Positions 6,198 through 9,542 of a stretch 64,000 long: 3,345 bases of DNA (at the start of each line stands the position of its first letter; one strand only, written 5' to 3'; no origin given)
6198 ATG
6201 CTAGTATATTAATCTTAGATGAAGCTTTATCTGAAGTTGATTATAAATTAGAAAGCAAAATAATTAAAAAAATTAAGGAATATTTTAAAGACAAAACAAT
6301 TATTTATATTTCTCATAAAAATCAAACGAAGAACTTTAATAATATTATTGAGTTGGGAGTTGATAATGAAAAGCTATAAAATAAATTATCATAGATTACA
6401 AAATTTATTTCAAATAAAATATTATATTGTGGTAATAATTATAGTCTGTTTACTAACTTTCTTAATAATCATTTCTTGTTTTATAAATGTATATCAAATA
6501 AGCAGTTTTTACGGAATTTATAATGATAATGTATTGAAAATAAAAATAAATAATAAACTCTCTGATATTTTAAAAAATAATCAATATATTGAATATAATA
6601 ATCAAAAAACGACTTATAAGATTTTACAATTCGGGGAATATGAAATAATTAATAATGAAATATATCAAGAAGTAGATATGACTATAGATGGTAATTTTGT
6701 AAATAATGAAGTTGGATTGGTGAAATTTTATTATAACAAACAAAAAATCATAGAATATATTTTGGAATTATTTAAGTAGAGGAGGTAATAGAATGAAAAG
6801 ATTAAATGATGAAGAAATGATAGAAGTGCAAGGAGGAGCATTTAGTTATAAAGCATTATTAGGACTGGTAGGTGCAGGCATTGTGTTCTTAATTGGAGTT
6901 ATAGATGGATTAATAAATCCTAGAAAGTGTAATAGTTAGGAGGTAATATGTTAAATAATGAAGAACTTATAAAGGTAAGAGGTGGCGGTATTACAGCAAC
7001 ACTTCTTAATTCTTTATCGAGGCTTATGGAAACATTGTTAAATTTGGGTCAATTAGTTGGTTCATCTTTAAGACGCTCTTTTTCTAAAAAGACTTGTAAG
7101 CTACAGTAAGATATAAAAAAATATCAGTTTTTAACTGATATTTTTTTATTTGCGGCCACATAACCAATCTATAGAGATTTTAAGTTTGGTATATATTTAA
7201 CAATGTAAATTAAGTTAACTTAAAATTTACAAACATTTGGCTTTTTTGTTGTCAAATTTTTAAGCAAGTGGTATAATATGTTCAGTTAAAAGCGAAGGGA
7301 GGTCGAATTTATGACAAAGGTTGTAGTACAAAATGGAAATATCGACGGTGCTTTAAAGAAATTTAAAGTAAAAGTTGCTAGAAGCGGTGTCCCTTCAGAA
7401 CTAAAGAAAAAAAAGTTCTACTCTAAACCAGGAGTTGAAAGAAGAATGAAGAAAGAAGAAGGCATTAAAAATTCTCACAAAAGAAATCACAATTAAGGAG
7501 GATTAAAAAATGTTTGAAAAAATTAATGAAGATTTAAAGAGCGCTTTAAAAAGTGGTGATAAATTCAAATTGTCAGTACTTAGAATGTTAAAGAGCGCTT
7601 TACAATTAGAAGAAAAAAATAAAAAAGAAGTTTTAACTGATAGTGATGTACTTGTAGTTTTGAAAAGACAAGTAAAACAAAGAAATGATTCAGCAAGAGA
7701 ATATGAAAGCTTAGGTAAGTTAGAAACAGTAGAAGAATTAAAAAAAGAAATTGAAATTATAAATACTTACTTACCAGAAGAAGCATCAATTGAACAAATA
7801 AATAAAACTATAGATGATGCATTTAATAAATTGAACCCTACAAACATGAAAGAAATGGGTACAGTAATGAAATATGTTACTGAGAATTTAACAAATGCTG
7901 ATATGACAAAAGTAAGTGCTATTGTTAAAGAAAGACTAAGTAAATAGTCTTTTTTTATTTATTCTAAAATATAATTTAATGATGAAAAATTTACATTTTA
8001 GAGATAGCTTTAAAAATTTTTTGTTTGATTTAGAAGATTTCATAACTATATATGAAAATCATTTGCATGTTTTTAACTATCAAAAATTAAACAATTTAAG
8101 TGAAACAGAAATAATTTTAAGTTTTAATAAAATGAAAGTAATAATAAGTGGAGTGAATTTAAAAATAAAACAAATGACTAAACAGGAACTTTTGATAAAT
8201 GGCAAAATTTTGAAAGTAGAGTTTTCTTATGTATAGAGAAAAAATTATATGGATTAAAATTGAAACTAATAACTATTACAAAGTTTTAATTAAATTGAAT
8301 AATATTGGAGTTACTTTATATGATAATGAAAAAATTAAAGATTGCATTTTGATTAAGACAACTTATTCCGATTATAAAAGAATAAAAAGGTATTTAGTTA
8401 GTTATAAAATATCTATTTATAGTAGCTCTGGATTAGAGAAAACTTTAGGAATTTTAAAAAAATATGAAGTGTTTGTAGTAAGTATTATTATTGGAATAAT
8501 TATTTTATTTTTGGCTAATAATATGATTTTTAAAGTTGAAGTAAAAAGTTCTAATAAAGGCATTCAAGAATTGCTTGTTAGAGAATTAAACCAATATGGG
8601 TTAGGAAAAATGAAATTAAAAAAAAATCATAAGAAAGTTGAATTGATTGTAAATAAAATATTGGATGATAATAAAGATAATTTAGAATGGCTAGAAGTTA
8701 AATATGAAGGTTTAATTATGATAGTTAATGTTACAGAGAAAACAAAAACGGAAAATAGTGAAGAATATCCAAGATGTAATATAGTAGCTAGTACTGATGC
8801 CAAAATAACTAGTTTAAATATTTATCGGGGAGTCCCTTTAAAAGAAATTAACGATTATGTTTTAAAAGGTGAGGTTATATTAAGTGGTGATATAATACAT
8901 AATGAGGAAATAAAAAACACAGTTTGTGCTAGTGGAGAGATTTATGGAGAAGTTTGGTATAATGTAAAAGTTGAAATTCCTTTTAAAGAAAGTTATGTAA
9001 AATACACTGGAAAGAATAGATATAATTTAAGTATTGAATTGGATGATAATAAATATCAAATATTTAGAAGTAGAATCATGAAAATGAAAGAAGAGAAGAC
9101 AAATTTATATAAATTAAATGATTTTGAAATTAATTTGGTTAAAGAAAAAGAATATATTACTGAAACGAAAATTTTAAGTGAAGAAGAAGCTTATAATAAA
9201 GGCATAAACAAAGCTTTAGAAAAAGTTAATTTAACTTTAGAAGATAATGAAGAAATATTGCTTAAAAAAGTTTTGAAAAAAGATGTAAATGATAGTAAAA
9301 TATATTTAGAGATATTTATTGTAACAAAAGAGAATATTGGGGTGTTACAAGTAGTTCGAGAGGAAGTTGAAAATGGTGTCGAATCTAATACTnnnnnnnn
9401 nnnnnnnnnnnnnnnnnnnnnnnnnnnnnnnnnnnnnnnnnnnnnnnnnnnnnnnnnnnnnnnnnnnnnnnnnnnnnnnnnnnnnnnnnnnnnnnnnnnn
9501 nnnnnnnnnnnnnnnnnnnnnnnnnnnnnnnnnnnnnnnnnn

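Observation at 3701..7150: Compact bacteriocin export island inserted between a phosphatidyltransferase gene and rpsU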

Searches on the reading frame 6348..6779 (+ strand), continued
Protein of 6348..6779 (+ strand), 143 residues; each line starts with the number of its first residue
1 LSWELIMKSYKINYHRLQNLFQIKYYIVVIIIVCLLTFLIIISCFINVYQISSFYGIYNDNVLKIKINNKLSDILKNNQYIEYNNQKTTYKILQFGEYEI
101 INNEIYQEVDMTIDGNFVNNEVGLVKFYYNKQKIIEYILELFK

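Call 71: search_protein_families(library=ncbifam, alignment_id=A7, max_evalue=0.1)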
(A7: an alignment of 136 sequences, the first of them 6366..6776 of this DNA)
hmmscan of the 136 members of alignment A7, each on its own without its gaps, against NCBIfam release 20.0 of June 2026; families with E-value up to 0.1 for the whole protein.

A. member 1, window:6366-6776:+ (137 aa): 1 family
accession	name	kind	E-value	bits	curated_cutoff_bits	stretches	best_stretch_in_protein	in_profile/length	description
NF045999.1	MAG1140_fam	equivalog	0.0074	16.4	35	1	19-133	6-125/126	MAG1140 family protein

B. families by the number of members that match (of 136 scanned): 47 families (the first 25 are shown)
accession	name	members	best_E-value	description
NF045999.1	MAG1140_fam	35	5.4e-07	MAG1140 family protein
TIGR00849.1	gutA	2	0.0098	glucitol/sorbitol-specific PTS transporter subunit IIA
NF033835.0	VraH_fam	2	0.015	VraH family peptide resistance protein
NF009027.0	PRK12363.1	1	0.00022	phosphoglycerol transferase I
NF005030.0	PRK06439.1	1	0.003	NADH dehydrogenase subunit J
NF000455.2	blaESP-1_fam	1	0.005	ESP-1 family subclass B3 metallo-beta-lactamase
NF033863.1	immun_TipC_fam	1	0.0053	TipC family immunity protein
NF053645.1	pMurC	1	0.0088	pseudomurein biosynthesis peptide ligase pMurC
NF041581.1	SosA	1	0.0092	DNA damage-induced cell division inhibitor SosA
NF006745.0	PRK09270.1-4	1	0.01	nucleoside/nucleotide kinase family protein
NF001536.0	PRK00364.3-2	1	0.011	co-chaperone GroES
NF006354.0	PRK08578.1-2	1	0.012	preprotein translocase subunit SecF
NF011758.0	PRK15211.1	1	0.014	fimbrial chaperone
NF053757.1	BclibactTpBcbE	1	0.019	bacillibactin exporter BcbE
NF007963.0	PRK10683.1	1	0.022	putrescine ABC transporter permease PotH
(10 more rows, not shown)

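Call 72: search_solved_structures(query=A7, max_evalue=10)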
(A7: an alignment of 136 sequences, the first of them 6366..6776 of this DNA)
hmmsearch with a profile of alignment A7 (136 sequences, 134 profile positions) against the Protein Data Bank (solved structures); distinct sequences matched with E-value up to 10: 0.

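Call 82: predict_structure(alignment_id=A7)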
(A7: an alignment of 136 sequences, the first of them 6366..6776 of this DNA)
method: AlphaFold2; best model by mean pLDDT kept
length: 137 residues; sequences in the alignment: 136
mean_pLDDT: 89.9   pTM: 0.67
mean pLDDT of the five models: 89.9, 89.1, 88.2, 87.0, 86.6
residues with pLDDT >= 90: 106; 70-90: 24; 50-70: 5; < 50: 2
segments of 3 or more residues with pLDDT < 50: none
pLDDT, mean of each block of 10 residues (from residue 1): 61 81 96 95 94 95 89 91 94 93 93 94 92 91
secondary structure, 60 per line:
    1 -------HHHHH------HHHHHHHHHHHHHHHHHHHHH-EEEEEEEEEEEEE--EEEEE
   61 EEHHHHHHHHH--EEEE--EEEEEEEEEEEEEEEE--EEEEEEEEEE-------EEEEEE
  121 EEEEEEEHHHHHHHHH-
elements in order: H8-12 H19-39 E41-53 E56-62 H63-71 E74-77 E80-95 E98-107 E115-127 H128-136

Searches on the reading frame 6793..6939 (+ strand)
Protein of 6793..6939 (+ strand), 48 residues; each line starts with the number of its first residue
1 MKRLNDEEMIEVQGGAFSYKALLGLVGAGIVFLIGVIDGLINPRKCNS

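Call 3: search_protein_families(library=pfam, proteins=[window:6793-6939:+], max_evalue=1)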
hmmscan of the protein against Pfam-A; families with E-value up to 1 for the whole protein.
window:6793-6939:+ (48 aa): 0 families

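Call 4: search_protein_families(library=ncbifam, proteins=[window:6793-6939:+], max_evalue=1)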
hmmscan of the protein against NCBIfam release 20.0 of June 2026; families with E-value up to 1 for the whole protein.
window:6793-6939:+ (48 aa): 5 families
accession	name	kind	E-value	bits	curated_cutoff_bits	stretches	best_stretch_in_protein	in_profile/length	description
NF038034.1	lactGbeta_entB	subfamily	0.00031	20.9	37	1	4-40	1-36/38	lactococcin G-beta/enterocin 1071B family bacteriocin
TIGR03864.1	PQQ_ABC_ATP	hypoth_equivalog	0.058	12.8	302.25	1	9-45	21-55/236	ABC transporter, ATP-binding subunit, PQQ-dependent alcohol dehydrogenase system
NF008355.0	PRK11144.1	equivalog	0.061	12.3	434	1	14-45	21-52/353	molybdenum ABC transporter ATP-binding protein ModC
TIGR01847.1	bacteriocin_sig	domain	0.11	13.3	15.7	1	1-15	1-15/15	bacteriocin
TIGR03949.1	bact_IIb_cerein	subfamily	0.14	11.9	21.5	1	2-30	2-33/45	class IIb bacteriocin, lactobin A/cerein 7B family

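Call 55: search_solved_structures(query=A4, max_evalue=10)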
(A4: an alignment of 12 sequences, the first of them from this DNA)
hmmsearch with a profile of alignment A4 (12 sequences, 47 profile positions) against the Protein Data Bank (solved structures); distinct sequences matched with E-value up to 10: 3.
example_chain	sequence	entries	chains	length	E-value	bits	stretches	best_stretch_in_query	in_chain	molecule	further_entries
2jo1_A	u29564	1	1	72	1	12.9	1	19-36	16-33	Phospholemman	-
9ro9_C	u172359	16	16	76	1.1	12.8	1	19-36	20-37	Phospholemman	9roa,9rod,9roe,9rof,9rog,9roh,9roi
9kqb_N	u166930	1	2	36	1.5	12.4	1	14-37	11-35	Photosystem II reaction center protein Psb36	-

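Call 56: search_protein_families(library=ncbifam, alignment_id=A4, max_evalue=1)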
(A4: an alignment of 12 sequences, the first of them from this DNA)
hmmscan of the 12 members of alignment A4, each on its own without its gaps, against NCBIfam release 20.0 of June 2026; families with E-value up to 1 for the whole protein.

A. member 1, seq(48 aa): 5 families
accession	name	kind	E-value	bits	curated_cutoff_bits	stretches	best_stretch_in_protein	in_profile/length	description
NF038034.1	lactGbeta_entB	subfamily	0.00031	20.9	37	1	4-40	1-36/38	lactococcin G-beta/enterocin 1071B family bacteriocin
TIGR03864.1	PQQ_ABC_ATP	hypoth_equivalog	0.058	12.8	302.25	1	9-45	21-55/236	ABC transporter, ATP-binding subunit, PQQ-dependent alcohol dehydrogenase system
NF008355.0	PRK11144.1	equivalog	0.061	12.3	434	1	14-45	21-52/353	molybdenum ABC transporter ATP-binding protein ModC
TIGR01847.1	bacteriocin_sig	domain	0.11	13.3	15.7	1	1-15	1-15/15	bacteriocin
TIGR03949.1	bact_IIb_cerein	subfamily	0.14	11.9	21.5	1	2-30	2-33/45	class IIb bacteriocin, lactobin A/cerein 7B family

B. families by the number of members that match (of 12 scanned): 21 families
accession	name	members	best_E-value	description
NF038034.1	lactGbeta_entB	10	1.2e-07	lactococcin G-beta/enterocin 1071B family bacteriocin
TIGR03949.1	bact_IIb_cerein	10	1.9e-05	class IIb bacteriocin, lactobin A/cerein 7B family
TIGR01847.1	bacteriocin_sig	5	0.032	bacteriocin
NF038153.1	lant_leader_L1a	2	0.026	class I lanthipeptide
NF045747.1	MPN313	2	0.052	MPN313 family protein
NF008355.0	PRK11144.1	2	0.061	molybdenum ABC transporter ATP-binding protein ModC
NF003396.0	PRK04598.1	2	0.34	Sec-independent protein translocase subunit TatA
NF038035.1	lactGalph_entA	1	0.012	lactococcin G-alpha/enterocin 1071A family bacteriocin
NF033383.2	induct_EntF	1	0.016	EntF family bacteriocin induction factor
TIGR03893.1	lant_SP_1948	1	0.018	lichenicidin A2 family type 2 lantibiotic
NF033231.1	small_Blr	1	0.02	division septum protein Blr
TIGR04149.1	GG_sam_targ_CFB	1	0.023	TIGR04149 family rSAM-modified RiPP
TIGR03864.1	PQQ_ABC_ATP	1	0.058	ABC transporter, ATP-binding subunit, PQQ-dependent alcohol dehydrogenase system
NF007779.0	PRK10468.1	1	0.074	hydrogenase 2 small subunit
NF042994.1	AntiSigF_NrsF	1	0.079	anti-sigma-F factor NrsF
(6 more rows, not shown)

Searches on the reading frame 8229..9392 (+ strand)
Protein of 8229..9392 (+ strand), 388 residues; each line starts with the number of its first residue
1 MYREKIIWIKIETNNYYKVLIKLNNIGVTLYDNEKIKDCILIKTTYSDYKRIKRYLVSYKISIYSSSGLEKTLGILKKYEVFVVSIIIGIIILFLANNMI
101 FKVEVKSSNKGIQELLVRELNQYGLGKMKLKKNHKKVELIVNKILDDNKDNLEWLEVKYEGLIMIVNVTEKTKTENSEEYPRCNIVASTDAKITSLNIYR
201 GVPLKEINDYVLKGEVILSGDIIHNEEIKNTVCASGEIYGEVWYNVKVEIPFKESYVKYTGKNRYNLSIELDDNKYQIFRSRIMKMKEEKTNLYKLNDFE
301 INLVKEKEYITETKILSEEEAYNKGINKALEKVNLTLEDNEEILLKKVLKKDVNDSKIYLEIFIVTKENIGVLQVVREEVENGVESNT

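Call 49: find_homologous_proteins(query=window:8229-9392:+, max_evalue=1e-10)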
Query window:8229-9392:+ (388 aa): 261 proteins with E <= 1e-10 among 8000 candidates; the best 120 are listed.
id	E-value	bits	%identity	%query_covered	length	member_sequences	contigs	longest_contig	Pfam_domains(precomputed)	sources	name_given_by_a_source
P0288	1.6e-237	805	100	100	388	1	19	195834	PF06898.17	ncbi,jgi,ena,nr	ncbi:MAG: hypothetical protein E7161_02130 [Firmicutes bacterium]|nr:hypothetical protein [Bacillota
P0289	1.5e-194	664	80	100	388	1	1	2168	PF06898.17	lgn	-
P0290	8.4e-187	638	79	100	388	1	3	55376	PF06898.17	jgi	-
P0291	1.3e-183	628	77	100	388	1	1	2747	PF06898.17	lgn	-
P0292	2.1e-182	624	76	100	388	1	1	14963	PF06898.17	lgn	-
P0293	1.0e-180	618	77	98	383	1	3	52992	PF06898.17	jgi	-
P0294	3.4e-177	607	75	100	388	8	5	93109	PF06898.17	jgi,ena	-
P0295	2.2e-174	598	74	100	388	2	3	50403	PF06898.17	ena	-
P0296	9.1e-174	596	74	100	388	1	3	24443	PF06898.17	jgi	-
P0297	1.1e-172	592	74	99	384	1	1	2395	PF06898.17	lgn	-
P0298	1.5e-172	592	74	99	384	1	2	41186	PF06898.17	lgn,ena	-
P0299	4.1e-172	590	74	100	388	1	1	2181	PF06898.17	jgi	-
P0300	2.6e-171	588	72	100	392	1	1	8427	PF06898.17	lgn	-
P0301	8.0e-171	586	71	100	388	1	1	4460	PF06898.17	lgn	-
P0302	2.0e-166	571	71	100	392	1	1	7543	PF06898.17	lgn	-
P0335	2.1e-146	506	62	100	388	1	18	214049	PF06898.17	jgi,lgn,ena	-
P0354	1.4e-142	493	60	100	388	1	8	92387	PF06898.17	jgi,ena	-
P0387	1.3e-134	467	59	100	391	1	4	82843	PF06898.17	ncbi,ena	-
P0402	2.1e-128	446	59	96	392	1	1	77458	PF06898.17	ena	-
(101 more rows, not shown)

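Call 50: find_encoding_contigs(protein=P0335, flank=6500, max_places=1)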
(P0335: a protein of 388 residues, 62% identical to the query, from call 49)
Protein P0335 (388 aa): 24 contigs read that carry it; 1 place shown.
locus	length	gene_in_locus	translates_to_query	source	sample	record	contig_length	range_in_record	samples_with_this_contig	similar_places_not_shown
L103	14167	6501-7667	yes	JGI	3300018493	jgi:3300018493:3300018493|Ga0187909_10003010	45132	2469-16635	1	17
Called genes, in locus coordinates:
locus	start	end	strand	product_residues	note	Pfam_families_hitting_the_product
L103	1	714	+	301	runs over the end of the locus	PF00551:Formyl_trans_N, PF02911:Formyl_trans_C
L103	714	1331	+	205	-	-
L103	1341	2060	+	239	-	PF01066:CDP-OH_P_transf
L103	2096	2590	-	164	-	PF12685:SpoIIIAH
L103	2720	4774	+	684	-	PF03412:Peptidase_C39, PF00664:ABC_membrane, PF00005:ABC_tran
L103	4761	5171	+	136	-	-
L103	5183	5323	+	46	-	-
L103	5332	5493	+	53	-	-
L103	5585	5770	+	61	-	PF01165:Ribosomal_S21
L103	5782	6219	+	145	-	PF09424:YqeY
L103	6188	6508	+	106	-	PF07873:YabP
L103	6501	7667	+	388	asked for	PF06898:YqfD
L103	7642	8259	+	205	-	PF04892:VanZ-LLP1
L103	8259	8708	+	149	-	PF02130:YbeY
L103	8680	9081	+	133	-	PF01219:DAGK_prokar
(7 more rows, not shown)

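Call 51: find_encoding_contigs(protein=P0354, flank=6500, max_places=1)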
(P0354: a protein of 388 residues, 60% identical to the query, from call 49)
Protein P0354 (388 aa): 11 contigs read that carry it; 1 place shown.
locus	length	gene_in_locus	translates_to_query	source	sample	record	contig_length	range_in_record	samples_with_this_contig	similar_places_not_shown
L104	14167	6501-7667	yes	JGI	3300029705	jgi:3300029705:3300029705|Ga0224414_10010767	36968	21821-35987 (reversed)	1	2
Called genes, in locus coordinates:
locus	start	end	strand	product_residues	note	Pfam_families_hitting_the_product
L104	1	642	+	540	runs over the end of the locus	?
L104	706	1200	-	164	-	PF12685:SpoIIIAH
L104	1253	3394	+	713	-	PF03412:Peptidase_C39, PF00664:ABC_membrane, PF00005:ABC_tran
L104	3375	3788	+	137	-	-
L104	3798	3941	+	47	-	-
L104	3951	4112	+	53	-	-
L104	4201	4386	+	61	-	PF01165:Ribosomal_S21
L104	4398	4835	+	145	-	PF09424:YqeY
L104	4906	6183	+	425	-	-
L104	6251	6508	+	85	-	-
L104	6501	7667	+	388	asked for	PF06898:YqfD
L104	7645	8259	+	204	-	PF04892:VanZ-LLP1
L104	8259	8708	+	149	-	PF02130:YbeY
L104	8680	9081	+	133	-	PF01219:DAGK_prokar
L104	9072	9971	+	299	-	PF00009:GTP_EFTU, PF03193:RsgA_GTPase (faint), PF00350:Dynamin_N (faint), PF01926:MMR_HSR1, PF02421:FeoB_N, PF02492:cobW (faint), PF04548:AIG1 (weak), PF07650:KH_2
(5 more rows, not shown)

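Call 52: find_encoding_contigs(protein=P0387, flank=6500, max_places=1)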
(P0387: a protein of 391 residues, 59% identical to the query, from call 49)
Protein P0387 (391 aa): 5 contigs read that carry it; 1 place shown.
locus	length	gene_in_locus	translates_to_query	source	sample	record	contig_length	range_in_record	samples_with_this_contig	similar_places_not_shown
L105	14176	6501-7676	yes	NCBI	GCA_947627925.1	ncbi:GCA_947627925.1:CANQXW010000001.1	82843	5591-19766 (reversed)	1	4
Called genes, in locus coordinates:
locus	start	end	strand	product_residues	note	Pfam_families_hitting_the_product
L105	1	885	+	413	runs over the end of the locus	-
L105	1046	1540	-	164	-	PF12685:SpoIIIAH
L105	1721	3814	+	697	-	PF03412:Peptidase_C39, PF00664:ABC_membrane, PF00005:ABC_tran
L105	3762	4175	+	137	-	-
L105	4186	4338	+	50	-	-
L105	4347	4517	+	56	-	-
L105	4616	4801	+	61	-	PF01165:Ribosomal_S21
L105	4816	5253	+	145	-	PF09424:YqeY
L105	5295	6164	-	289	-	-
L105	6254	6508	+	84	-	PF07873:YabP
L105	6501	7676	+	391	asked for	PF06898:YqfD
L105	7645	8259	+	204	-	PF04892:VanZ-LLP1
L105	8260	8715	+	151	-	PF02130:YbeY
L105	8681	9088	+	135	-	PF01219:DAGK_prokar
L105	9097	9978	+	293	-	PF00009:GTP_EFTU, PF00350:Dynamin_N (faint), PF01926:MMR_HSR1, PF02421:FeoB_N, PF02492:cobW (faint), PF03193:RsgA_GTPase (faint), PF04548:AIG1, PF07650:KH_2, +1 more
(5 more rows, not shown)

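Call 53: find_encoding_contigs(protein=P0402, flank=6500, max_places=1)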
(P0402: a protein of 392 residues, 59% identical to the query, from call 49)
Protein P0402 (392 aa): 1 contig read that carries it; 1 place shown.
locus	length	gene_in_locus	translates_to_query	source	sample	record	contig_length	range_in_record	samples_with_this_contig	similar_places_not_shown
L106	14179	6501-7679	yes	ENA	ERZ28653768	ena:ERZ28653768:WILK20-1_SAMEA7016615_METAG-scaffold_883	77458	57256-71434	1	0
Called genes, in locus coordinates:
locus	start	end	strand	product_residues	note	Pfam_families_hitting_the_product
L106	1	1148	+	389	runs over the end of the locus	PF01210:NAD_Gly3P_dh_N (weak), PF03721:UDPG_MGDP_dh_N, PF00984:UDPG_MGDP_dh, PF03720:UDPG_MGDP_dh_C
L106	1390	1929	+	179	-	-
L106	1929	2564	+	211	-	PF04203:Sortase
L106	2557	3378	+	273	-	-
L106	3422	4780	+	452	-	PF02706:Wzz, PF01656:CbiA (weak), PF13614:AAA_31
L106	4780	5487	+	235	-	PF19567:CpsB_CapC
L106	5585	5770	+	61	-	PF01165:Ribosomal_S21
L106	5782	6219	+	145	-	PF09424:YqeY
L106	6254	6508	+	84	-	PF07873:YabP (weak)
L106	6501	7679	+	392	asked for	PF06898:YqfD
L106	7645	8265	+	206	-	PF04892:VanZ-LLP1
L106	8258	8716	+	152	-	PF02130:YbeY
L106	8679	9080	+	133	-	PF01219:DAGK_prokar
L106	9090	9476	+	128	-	PF00383:dCMP_cyt_deam_1, PF08211:dCMP_cyt_deam_2 (weak)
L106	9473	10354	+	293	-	PF00009:GTP_EFTU, PF00350:Dynamin_N (faint), PF01926:MMR_HSR1, PF02421:FeoB_N, PF02492:cobW (faint), PF03193:RsgA_GTPase (faint), PF04548:AIG1 (weak), PF07650:KH_2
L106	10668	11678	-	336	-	PF17761:DUF1016_N, PF06250:YhcG_C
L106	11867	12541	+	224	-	-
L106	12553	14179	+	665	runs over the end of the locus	-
